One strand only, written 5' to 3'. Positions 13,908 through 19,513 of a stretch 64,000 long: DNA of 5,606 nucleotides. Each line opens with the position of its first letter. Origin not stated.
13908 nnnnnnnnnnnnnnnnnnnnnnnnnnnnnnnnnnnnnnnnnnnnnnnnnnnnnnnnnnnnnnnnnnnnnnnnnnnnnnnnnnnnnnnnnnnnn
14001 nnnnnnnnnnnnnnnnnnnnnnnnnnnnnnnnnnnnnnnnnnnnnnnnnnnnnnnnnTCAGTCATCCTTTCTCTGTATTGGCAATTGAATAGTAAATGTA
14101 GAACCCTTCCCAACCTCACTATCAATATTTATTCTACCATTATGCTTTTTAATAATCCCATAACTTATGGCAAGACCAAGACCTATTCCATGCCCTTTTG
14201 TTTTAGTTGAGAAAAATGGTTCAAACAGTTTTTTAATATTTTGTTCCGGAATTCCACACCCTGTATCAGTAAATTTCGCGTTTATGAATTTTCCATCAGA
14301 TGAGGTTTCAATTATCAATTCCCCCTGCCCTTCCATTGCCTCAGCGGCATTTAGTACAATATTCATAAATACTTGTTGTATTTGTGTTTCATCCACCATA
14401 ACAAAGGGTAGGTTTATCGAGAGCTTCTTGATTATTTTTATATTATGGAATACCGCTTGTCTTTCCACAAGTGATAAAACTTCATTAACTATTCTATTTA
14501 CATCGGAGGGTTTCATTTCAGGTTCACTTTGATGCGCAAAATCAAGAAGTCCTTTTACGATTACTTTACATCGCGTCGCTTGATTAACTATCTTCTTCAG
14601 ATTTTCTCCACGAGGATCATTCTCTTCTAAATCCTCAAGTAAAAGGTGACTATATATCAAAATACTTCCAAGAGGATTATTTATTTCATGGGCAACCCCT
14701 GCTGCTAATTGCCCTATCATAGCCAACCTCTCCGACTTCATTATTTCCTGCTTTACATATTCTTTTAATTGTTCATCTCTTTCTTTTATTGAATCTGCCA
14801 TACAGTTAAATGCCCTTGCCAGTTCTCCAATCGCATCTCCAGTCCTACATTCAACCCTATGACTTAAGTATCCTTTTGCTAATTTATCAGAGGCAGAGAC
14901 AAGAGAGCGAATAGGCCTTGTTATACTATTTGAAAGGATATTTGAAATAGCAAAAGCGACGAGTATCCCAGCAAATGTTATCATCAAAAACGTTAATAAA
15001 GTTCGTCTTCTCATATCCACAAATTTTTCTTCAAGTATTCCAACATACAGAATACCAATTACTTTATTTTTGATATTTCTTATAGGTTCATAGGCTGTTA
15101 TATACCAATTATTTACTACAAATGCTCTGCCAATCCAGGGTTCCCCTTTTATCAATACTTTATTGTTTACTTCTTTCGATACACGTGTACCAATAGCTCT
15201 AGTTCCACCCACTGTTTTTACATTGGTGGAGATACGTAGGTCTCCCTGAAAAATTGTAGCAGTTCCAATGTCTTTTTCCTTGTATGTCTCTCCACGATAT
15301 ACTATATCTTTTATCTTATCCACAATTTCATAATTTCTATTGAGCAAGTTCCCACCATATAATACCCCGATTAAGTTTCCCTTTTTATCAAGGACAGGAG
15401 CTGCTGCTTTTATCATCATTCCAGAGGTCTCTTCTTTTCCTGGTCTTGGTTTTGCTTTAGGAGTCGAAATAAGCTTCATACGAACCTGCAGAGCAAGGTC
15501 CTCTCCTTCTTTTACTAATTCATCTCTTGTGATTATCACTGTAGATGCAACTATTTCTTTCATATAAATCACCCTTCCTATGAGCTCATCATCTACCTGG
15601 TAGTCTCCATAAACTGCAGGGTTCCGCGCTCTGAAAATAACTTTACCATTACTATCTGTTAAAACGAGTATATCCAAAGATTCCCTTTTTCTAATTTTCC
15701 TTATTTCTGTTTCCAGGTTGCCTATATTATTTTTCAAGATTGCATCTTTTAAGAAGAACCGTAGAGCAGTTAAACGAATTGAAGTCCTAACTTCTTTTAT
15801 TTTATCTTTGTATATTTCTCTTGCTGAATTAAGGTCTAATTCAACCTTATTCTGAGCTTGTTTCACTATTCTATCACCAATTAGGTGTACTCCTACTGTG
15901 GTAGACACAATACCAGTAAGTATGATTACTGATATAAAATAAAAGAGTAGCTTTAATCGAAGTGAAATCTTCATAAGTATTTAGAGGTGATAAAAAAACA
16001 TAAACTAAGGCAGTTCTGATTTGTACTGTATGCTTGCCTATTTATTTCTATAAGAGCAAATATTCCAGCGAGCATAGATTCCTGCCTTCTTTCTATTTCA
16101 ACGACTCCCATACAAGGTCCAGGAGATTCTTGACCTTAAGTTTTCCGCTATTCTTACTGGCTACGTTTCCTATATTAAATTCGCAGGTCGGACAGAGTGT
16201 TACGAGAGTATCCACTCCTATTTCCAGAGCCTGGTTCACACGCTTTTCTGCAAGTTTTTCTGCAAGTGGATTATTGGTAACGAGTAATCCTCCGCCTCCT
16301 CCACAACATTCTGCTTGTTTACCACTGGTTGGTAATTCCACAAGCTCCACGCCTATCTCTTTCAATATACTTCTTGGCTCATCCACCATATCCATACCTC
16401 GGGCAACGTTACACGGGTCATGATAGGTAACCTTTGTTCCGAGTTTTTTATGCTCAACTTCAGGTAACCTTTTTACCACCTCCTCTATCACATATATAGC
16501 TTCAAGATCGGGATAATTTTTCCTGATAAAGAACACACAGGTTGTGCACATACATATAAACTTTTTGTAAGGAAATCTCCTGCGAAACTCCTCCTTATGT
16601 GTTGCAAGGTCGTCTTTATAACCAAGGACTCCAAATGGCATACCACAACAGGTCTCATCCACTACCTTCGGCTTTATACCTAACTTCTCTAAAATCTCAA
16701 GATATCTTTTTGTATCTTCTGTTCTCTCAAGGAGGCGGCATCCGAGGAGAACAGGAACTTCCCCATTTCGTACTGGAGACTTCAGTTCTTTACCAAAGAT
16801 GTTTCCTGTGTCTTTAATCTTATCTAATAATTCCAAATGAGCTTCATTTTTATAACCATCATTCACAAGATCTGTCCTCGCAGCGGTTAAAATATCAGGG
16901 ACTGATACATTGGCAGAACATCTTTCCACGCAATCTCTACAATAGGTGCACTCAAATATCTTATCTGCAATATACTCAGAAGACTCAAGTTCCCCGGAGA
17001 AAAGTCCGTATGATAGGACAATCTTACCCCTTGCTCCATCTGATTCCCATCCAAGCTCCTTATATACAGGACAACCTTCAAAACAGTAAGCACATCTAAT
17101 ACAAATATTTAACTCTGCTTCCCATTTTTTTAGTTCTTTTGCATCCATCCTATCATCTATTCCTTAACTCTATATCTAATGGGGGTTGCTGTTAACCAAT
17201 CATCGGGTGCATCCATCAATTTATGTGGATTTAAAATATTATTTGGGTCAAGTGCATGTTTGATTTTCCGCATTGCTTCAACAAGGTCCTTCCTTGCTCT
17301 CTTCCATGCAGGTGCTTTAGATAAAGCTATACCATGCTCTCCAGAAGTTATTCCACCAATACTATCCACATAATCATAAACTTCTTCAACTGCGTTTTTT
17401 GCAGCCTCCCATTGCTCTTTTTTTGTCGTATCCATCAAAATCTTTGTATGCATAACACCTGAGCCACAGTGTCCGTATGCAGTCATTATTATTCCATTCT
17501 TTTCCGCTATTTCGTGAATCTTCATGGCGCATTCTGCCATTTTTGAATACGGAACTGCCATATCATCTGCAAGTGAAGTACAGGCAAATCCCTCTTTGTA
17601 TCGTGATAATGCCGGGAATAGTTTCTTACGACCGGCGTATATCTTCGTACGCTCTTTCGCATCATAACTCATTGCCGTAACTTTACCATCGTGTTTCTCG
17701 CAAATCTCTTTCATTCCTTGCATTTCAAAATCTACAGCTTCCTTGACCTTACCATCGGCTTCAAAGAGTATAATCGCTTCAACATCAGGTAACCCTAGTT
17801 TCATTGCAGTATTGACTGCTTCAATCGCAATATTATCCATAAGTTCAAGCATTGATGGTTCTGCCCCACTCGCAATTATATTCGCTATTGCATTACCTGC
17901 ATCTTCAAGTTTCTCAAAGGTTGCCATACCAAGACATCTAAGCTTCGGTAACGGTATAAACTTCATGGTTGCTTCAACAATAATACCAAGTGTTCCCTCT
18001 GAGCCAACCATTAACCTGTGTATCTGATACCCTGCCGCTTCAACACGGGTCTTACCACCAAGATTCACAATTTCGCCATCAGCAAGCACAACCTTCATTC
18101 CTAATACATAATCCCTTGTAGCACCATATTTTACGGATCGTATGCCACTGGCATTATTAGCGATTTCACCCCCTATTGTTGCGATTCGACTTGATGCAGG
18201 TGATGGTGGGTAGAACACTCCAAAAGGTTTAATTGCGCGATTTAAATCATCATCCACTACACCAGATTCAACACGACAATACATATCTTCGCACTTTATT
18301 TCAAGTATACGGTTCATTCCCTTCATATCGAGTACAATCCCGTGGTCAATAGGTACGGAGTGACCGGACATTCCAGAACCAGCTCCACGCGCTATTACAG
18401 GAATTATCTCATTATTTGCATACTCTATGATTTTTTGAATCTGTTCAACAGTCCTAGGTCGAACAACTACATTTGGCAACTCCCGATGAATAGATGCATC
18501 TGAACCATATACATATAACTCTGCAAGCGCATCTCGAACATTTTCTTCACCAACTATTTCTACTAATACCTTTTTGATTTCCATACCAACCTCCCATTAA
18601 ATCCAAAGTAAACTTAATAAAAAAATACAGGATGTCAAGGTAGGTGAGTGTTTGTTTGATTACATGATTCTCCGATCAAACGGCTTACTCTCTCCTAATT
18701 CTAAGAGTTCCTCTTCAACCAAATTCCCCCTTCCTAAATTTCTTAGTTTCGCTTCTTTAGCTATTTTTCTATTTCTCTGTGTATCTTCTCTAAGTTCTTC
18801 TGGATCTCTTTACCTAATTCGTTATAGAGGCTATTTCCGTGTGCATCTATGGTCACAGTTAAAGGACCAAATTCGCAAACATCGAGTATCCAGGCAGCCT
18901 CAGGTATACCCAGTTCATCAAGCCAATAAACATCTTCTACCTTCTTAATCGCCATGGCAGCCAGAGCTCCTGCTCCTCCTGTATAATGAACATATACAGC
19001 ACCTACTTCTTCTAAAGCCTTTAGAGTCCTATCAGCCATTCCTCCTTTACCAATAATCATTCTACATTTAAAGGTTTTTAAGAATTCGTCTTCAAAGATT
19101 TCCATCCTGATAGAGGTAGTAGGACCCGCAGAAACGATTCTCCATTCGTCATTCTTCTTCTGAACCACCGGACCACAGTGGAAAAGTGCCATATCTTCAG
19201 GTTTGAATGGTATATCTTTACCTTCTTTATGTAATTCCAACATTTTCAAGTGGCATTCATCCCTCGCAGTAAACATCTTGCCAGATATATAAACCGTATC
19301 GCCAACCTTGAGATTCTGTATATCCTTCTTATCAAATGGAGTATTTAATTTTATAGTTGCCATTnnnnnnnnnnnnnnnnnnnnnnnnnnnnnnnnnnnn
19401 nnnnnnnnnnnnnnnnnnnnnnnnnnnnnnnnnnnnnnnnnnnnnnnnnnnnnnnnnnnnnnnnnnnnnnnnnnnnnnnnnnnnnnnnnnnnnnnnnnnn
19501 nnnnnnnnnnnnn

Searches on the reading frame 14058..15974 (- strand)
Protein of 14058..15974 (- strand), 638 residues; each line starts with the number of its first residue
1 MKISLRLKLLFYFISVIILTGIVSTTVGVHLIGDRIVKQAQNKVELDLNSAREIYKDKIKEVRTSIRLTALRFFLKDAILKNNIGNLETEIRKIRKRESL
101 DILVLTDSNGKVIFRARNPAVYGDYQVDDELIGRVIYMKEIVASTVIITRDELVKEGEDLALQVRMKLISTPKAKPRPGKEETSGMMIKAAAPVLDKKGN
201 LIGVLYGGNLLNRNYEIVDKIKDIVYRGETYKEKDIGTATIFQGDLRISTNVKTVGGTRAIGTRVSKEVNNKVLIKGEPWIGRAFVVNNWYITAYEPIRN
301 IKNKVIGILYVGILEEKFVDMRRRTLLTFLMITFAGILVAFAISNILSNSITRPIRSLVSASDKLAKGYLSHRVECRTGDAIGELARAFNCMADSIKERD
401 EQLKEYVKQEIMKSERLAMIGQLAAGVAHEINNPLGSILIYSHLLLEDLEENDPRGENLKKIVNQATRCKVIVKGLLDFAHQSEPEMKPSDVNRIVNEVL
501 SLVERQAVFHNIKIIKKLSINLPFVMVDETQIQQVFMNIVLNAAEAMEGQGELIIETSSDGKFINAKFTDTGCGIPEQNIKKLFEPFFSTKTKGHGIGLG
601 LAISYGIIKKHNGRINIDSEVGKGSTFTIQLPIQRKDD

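Call 4: search_protein_families(library=pfam, proteins=[window:14058-15974:-])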
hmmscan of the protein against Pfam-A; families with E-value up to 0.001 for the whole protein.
window:14058-15974:- (638 aa): 7 families
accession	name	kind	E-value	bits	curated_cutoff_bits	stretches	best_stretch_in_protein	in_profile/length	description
PF17202.10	sCache_3_3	-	3.7e-35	120.9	28.8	1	211-323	3-105/107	Single cache domain 3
PF17201.10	Cache_3-Cache_2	-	2.9e-27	96.2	27.7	1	200-327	67-196/299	Cache 3/Cache 2 fusion domain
PF02518.31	HATPase_c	-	2.1e-25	89.7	26.4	1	528-634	2-110/111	Histidine kinase-, DNA gyrase B-, and HSP90-like ATPase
PF00512.31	HisKA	-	7.3e-13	48.8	26.9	1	421-481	3-62/66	His Kinase A (phospho-acceptor) domain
PF00672.30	HAMP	-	6e-11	42.9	25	1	347-397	2-52/53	HAMP domain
PF17203.10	sCache_3_2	-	4.3e-10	40.3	28.4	1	238-318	55-131/140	Single cache domain 3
PF02743.24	dCache_1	-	0.00012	22.2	45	0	35-206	2-147/240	Cache domain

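Call 5: search_protein_families(library=ncbifam, proteins=[window:14058-15974:-])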
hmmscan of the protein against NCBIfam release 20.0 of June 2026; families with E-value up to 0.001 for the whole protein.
window:14058-15974:- (638 aa): 89 families (the best 25 are shown)
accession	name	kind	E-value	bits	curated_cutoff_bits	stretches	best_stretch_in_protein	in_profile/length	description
NF008468.0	PRK11360.1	equivalog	4.7e-76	256.5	646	2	405-637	381-612/616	two-component system sensor histidine kinase AtoS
NF010411.0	PRK13837.1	equivalog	1.1e-52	179.1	647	1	381-636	410-678/828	two-component system VirA-like sensor kinase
NF007688.0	PRK10364.1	equivalog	1.8e-52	178.7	479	1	398-635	218-453/460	two-component system sensor histidine kinase ZraS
NF038348.1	T2SS_HK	subfamily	8.1e-51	173.1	450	2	462-633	404-573/574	histidine kinase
NF033092.0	HK_WalK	equivalog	1.2e-49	169.4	725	2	422-633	374-594/594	cell wall metabolism sensor histidine kinase WalK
NF046020.1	HisKinCckABruc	equivalog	1.4e-44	152.2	1000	1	407-633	467-707/868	cell cycle histidine kinase CckA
NF052574.1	HisKinEspCMyxo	equivalog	1.5e-44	152.3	1200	1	399-633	396-637/785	serine histidine kinase EspC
NF046026.1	HisKinCckACaul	equivalog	2.4e-41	141.6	1000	1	407-636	289-535/678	cell cycle histidine kinase CckA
NF052573.1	HisKinEspAMyxo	equivalog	7.5e-39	133.4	1400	1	393-634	357-612/755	serine histidine kinase EspA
NF046044.1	PnpS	equivalog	1.6e-37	129.4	400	1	423-632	173-390/390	two-component system histidine kinase PnpS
NF040691.1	MtrAB_MtrB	equivalog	1.9e-36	126.1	450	1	316-636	180-495/507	MtrAB system histidine kinase MtrB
NF010076.0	PRK13557.1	subfamily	2.2e-36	125.4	631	1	409-636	152-397/540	histidine kinase famiy protein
NF041777.1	sens_FixL_Rhizob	equivalog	2.6e-36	125.3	850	1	403-635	246-483/485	sensor protein FixL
NF053867.1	SprKinKinDBac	equivalog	4.3e-36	124.4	775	1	409-635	273-499/500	sporulation kinase KinD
NF047466.1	hybrid_RR_LvrB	exception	4.4e-36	124.8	500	1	380-633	111-376/377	hybrid histidine kinase/response regulator LvrB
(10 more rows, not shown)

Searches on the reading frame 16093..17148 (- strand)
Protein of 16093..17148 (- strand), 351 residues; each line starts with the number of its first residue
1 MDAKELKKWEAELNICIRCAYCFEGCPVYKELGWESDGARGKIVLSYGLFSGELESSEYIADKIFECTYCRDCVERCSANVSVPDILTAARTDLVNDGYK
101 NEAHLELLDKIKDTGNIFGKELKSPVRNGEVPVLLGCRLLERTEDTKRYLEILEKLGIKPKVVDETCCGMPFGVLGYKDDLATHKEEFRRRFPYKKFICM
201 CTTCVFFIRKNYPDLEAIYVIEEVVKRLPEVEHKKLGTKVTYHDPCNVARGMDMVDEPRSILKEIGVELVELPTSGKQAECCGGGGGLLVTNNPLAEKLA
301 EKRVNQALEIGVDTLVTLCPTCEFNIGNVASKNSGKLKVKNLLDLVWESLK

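Call 4: search_protein_families(library=pfam, proteins=[window:16093-17148:-])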
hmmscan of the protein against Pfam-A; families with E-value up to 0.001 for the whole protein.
window:16093-17148:- (351 aa): 6 families
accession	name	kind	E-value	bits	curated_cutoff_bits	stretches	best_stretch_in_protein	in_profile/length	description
PF02754.22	CCG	-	7.5e-25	87.3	20.6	2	240-326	1-84/85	Cysteine-rich domain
PF13183.11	Fer4_8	-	1.4e-10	42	27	1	12-81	1-68/68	4Fe-4S dicluster domain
PF13534.11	Fer4_17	-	2.2e-07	31.8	22.2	1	16-81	2-60/61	4Fe-4S dicluster domain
PF13237.11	Fer4_10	-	1.1e-05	25.7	25.5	1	11-77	4-52/53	4Fe-4S dicluster domain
PF12838.12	Fer4_7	-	2.9e-05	24.9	27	1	16-80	2-51/52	4Fe-4S dicluster domain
PF13187.11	Fer4_9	-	0.00034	21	27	0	65-80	35-50/52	4Fe-4S dicluster domain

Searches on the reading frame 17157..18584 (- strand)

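Call 4: search_protein_families(library=pfam, proteins=[window:17157-18584:-])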
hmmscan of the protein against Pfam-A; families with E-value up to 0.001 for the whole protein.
window:17157-18584:- (475 aa): 2 families
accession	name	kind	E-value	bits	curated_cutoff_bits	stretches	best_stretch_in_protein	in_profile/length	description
PF02913.24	FAD-oxidase_C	-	1.9e-53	182.2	21.2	1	213-456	2-248/248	FAD linked oxidases, C-terminal domain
PF01565.28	FAD_binding_4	-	3.7e-44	150.2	26.4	1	37-175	1-138/139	FAD binding domain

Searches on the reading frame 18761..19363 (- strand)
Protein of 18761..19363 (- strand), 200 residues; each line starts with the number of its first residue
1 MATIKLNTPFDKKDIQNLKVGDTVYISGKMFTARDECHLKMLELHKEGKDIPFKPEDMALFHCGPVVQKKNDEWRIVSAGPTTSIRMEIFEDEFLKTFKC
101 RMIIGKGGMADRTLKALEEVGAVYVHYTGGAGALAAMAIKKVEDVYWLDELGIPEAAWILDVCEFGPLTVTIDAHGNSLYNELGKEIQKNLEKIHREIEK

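Call 42: search_protein_families(library=pfam, proteins=[window:18761-19363:-], max_evalue=0.00001)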
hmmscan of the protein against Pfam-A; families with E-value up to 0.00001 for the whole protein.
window:18761-19363:- (200 aa): 1 family
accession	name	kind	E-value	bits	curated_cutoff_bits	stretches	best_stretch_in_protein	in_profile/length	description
PF05683.17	Fumerase_C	-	2.4e-46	158.1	22.2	1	3-182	28-204/205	Fumarase C-terminus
